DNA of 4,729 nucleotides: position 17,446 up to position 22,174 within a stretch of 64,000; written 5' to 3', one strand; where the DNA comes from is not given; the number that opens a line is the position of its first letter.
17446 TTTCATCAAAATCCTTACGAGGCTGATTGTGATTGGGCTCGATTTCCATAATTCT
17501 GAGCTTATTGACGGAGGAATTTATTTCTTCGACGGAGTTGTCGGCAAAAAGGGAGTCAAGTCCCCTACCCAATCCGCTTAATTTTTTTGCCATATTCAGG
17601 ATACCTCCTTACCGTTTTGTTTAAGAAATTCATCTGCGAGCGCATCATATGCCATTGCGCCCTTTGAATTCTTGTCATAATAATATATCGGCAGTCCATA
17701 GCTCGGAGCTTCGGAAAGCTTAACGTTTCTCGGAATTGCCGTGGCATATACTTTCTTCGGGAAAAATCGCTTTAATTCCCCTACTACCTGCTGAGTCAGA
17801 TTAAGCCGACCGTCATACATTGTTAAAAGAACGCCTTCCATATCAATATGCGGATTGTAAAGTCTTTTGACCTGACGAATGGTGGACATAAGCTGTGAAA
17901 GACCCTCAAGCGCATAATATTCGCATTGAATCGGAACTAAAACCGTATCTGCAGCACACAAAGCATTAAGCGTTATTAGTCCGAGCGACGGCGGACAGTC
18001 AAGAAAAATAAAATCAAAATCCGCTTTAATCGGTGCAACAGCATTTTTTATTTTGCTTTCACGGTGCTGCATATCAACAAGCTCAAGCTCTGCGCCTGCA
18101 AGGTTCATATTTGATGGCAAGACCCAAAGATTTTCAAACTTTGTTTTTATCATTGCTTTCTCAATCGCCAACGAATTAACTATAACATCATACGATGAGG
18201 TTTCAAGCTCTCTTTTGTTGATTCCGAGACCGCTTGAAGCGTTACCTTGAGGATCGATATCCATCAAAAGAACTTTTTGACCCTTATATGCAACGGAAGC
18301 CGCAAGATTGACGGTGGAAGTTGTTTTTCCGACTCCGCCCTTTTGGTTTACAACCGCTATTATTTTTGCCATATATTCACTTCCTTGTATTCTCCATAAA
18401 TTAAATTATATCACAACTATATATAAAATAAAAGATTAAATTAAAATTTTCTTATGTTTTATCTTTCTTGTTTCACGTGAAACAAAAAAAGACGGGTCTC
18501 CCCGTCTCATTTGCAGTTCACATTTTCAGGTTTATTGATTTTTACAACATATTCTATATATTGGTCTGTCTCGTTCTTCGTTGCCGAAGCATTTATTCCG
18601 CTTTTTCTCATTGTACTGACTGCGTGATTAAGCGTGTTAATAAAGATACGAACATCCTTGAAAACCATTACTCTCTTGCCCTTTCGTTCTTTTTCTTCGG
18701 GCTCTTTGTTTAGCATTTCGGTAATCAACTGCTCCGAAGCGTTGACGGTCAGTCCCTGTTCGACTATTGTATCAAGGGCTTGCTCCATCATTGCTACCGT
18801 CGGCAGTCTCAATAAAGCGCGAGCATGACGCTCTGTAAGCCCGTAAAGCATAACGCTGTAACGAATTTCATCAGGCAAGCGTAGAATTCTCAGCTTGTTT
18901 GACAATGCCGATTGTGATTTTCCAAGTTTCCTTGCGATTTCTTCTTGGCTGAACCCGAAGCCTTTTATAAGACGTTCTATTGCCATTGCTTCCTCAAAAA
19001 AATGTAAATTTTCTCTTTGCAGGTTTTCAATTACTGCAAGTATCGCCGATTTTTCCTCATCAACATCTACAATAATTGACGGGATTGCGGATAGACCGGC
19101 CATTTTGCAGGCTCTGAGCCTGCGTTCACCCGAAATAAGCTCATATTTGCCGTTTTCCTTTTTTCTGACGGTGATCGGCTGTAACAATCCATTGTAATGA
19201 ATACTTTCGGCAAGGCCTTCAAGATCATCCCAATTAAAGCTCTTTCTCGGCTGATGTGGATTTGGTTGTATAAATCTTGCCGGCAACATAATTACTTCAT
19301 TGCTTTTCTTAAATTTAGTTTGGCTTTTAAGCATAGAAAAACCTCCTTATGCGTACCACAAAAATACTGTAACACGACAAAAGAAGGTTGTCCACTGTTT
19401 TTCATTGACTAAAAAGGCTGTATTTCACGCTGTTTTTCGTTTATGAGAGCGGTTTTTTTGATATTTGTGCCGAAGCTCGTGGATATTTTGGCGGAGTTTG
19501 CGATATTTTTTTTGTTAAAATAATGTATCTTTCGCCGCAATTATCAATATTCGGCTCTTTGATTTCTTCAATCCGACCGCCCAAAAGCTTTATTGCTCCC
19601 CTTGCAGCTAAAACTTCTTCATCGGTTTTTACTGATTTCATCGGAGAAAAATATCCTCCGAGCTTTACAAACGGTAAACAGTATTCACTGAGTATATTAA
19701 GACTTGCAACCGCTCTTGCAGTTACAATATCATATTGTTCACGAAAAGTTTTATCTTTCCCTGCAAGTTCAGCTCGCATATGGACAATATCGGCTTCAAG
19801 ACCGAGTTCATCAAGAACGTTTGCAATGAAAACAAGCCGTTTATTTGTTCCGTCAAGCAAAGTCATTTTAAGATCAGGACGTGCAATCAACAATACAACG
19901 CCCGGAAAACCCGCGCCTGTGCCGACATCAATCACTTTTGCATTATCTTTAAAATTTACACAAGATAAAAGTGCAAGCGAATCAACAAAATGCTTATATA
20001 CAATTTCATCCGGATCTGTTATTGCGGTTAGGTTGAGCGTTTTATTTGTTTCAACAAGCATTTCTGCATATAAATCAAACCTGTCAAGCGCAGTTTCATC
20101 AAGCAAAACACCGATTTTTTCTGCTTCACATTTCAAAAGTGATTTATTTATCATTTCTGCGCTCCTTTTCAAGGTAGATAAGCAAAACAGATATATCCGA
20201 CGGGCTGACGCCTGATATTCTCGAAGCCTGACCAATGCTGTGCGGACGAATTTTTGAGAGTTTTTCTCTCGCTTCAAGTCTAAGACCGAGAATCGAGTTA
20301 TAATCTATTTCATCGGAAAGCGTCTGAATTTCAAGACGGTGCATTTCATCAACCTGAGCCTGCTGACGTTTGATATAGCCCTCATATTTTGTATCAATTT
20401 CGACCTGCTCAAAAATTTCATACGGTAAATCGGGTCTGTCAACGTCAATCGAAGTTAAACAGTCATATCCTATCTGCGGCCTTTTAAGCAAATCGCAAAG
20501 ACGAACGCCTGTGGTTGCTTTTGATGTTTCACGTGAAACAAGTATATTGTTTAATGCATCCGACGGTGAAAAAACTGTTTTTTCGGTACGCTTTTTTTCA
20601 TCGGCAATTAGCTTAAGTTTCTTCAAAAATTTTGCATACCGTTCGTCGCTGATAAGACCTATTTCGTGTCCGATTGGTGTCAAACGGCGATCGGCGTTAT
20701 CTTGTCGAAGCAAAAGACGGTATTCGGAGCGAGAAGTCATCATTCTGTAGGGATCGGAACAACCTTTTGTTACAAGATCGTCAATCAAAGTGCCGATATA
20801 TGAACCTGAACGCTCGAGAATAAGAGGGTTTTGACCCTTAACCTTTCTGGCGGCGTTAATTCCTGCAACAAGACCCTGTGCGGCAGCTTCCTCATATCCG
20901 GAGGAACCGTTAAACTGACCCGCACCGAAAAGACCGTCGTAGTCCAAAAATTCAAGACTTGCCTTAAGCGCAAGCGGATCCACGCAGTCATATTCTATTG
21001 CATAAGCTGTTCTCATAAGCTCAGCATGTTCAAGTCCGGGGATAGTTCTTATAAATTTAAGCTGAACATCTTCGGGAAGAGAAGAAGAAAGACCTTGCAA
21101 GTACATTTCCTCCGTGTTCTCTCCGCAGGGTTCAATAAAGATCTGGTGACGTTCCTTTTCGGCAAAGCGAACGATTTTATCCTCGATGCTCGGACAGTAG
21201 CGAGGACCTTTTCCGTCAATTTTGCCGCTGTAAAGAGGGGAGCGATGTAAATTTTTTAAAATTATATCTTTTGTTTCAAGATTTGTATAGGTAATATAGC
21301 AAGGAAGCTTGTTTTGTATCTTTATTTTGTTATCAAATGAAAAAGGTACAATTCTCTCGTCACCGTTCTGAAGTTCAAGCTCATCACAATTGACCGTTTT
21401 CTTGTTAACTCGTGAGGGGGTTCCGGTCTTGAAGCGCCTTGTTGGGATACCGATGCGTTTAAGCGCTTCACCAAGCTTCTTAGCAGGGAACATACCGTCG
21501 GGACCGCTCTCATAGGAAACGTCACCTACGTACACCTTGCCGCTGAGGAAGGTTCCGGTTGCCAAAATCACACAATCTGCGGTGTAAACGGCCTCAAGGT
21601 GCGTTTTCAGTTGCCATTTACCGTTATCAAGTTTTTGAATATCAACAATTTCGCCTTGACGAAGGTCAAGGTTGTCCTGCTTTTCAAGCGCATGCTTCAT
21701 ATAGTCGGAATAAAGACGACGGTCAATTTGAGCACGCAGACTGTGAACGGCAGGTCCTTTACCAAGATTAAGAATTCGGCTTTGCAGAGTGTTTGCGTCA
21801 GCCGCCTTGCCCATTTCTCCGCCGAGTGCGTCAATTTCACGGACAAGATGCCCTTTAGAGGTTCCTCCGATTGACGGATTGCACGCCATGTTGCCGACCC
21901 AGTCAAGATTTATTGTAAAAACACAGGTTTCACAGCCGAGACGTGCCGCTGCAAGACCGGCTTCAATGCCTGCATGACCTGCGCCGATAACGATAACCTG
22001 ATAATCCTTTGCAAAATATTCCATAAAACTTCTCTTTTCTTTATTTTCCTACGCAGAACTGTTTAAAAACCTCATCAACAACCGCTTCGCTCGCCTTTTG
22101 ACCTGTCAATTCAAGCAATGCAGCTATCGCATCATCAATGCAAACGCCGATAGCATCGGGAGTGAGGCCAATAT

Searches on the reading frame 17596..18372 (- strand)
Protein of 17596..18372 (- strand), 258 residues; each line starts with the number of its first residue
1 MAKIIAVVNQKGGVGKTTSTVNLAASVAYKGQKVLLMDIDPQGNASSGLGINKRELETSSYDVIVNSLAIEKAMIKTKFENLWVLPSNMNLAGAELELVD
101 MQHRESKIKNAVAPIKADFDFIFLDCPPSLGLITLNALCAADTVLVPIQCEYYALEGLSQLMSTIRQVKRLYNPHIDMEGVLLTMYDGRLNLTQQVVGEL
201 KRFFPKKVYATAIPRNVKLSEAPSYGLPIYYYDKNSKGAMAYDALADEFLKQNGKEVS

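Call 6: search_protein_families(library=ncbifam, proteins=[window:17596-18372:-], max_evalue=0.00001)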
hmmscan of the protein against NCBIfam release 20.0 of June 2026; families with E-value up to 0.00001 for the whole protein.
window:17596-18372:- (258 aa): 21 families
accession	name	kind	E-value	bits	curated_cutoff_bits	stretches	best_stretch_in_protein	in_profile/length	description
TIGR03453.1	partition_RepA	equivalog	8.6e-33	113.7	348.45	1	3-244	105-365/387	plasmid partitioning protein RepA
NF041546.1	ParA_partition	equivalog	1.4e-32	112.9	180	2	4-55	1-52/203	ParA family partition ATPase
NF041283.1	PrgP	equivalog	4.7e-27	95.1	400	1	1-230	1-239/297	ParA superfamily DNA segregation protein PrgP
TIGR01969.1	minD_arch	subfamily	1.4e-24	86.6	201.75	1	4-251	2-232/251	cell division ATPase MinD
NF010443.0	PRK13869.1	subfamily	1.9e-21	76.3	446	1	3-230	122-368/405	plasmid-partitioning protein RepA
TIGR01968.1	minD_bact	equivalog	7.2e-21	74.7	212.9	1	2-249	1-236/261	septum site-determining protein MinD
TIGR03371.1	cellulose_yhjQ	equivalog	2.5e-18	66.4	157.85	1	3-246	2-238/246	cellulose biosynthesis protein BcsQ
NF010259.0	PRK13705.1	equivalog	8.6e-18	64.4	725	1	3-170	107-286/388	plasmid-partitioning protein SopA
NF008079.0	PRK10818.1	equivalog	1.5e-15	57.3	508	1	1-250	1-247/270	septum site-determining protein MinD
TIGR01007.1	eps_fam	subfamily_domain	2.1e-12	47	108.05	1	3-139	18-147/204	polysaccharide biosynthesis tyrosine autokinase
NF041136.1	MrpORP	equivalog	5.6e-10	39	450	1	3-131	6-127/365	iron-sulfur cluster carrier protein MrpORP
NF047398.1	AAA_KGGVGR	domain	4.3e-09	37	90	1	3-127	3-150/190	KGGVGR-motif variant AAA ATPase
TIGR03018.1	pepcterm_TyrKin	hypoth_equivalog_domain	2.9e-08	33.3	230.65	1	4-166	37-197/207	XrtA-associated tyrosine autokinase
NF009701.0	PRK13230.1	subfamily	7.6e-08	31.7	350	1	8-58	6-55/291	nitrogenase reductase-like protein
TIGR01287.1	nifH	equivalog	1.1e-07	31.4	394.35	1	8-49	5-46/275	nitrogenase iron protein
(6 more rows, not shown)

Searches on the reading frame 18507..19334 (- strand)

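Call 6: search_protein_families(library=ncbifam, proteins=[window:18507-19334:-], max_evalue=0.00001)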
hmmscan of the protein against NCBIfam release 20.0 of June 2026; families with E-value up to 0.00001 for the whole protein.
window:18507-19334:- (275 aa): 6 families
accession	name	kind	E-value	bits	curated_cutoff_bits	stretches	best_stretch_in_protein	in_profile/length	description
TIGR04285.1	nucleoid_noc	exception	4.3e-90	301.5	315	1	14-268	2-255/255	nucleoid occlusion protein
TIGR00180.1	parB_part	domain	7.6e-50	169.3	58.45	1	12-179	3-174/186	ParB/RepB/Spo0J family partition protein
TIGR03734.1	PRTRC_parB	hypoth_equivalog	5.5e-28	97.8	278.6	1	27-209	6-191/555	PRTRC system ParB family protein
TIGR03454.1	partition_RepB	equivalog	6.4e-19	68.5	201.5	1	6-156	56-207/325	plasmid partitioning protein RepB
NF010406.0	PRK13832.1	subfamily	1.4e-15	56.9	640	1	15-151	5-142/578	plasmid partitioning protein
NF010440.0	PRK13866.1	equivalog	4e-08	32.8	522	1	9-150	60-202/336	plasmid partitioning protein RepB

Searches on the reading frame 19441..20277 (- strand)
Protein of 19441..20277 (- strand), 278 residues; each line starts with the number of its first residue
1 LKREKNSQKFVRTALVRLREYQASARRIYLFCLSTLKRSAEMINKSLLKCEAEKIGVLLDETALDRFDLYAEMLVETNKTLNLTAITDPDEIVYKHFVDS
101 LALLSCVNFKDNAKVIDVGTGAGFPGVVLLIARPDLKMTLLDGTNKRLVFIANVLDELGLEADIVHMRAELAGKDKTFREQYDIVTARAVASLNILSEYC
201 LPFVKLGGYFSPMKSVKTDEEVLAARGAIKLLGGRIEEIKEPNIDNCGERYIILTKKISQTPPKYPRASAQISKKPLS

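Call 6: search_protein_families(library=ncbifam, proteins=[window:19441-20277:-], max_evalue=0.00001)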
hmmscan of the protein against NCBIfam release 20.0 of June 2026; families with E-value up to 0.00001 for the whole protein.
window:19441-20277:- (278 aa): 1 family
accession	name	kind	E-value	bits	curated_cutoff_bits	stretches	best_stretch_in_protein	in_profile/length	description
TIGR00138.1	rsmG_gidB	equivalog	1.6e-46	158.2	99.5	1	68-249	2-175/183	16S rRNA (guanine(527)-N(7))-methyltransferase RsmG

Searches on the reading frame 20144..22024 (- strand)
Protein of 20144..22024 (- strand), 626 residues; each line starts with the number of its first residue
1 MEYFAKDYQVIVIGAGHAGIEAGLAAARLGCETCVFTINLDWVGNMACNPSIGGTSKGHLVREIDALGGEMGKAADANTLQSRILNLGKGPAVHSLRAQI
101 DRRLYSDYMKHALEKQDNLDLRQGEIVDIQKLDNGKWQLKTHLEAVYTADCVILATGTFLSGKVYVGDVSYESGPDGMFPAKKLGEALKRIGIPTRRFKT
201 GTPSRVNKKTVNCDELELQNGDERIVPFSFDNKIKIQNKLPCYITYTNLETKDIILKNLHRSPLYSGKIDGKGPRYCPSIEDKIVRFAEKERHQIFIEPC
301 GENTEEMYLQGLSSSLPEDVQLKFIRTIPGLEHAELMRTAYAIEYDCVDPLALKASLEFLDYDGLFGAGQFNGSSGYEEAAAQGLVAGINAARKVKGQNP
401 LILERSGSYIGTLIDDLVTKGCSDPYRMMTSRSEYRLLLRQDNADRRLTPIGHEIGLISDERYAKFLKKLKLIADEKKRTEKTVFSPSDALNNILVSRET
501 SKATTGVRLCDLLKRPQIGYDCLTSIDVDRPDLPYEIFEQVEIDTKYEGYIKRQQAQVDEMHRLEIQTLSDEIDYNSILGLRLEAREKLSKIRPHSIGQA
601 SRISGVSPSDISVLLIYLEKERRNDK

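Call 6: search_protein_families(library=ncbifam, proteins=[window:20144-22024:-], max_evalue=0.00001)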
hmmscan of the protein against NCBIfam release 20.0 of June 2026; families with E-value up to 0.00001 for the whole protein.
window:20144-22024:- (626 aa): 3 families
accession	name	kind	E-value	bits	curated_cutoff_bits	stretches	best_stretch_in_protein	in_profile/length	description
TIGR00136.1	mnmG_gidA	equivalog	1.5e-249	829.5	524.85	1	8-621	1-615/616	tRNA uridine-5-carboxymethylaminomethyl(34) synthesis enzyme MnmG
NF003739.0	PRK05335.1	equivalog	9.8e-21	74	262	1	310-420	279-389/441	methylenetetrahydrofolate--tRNA-(uracil(54)-C(5))-methyltransferase (FADH(2)-oxidizing) TrmFO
TIGR00137.1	gid_trmFO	equivalog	9.5e-19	67.5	428.65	1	311-421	277-387/433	FADH(2)-oxidizing methylenetetrahydrofolate--tRNA-(uracil(54)-C(5))-methyltransferase TrmFO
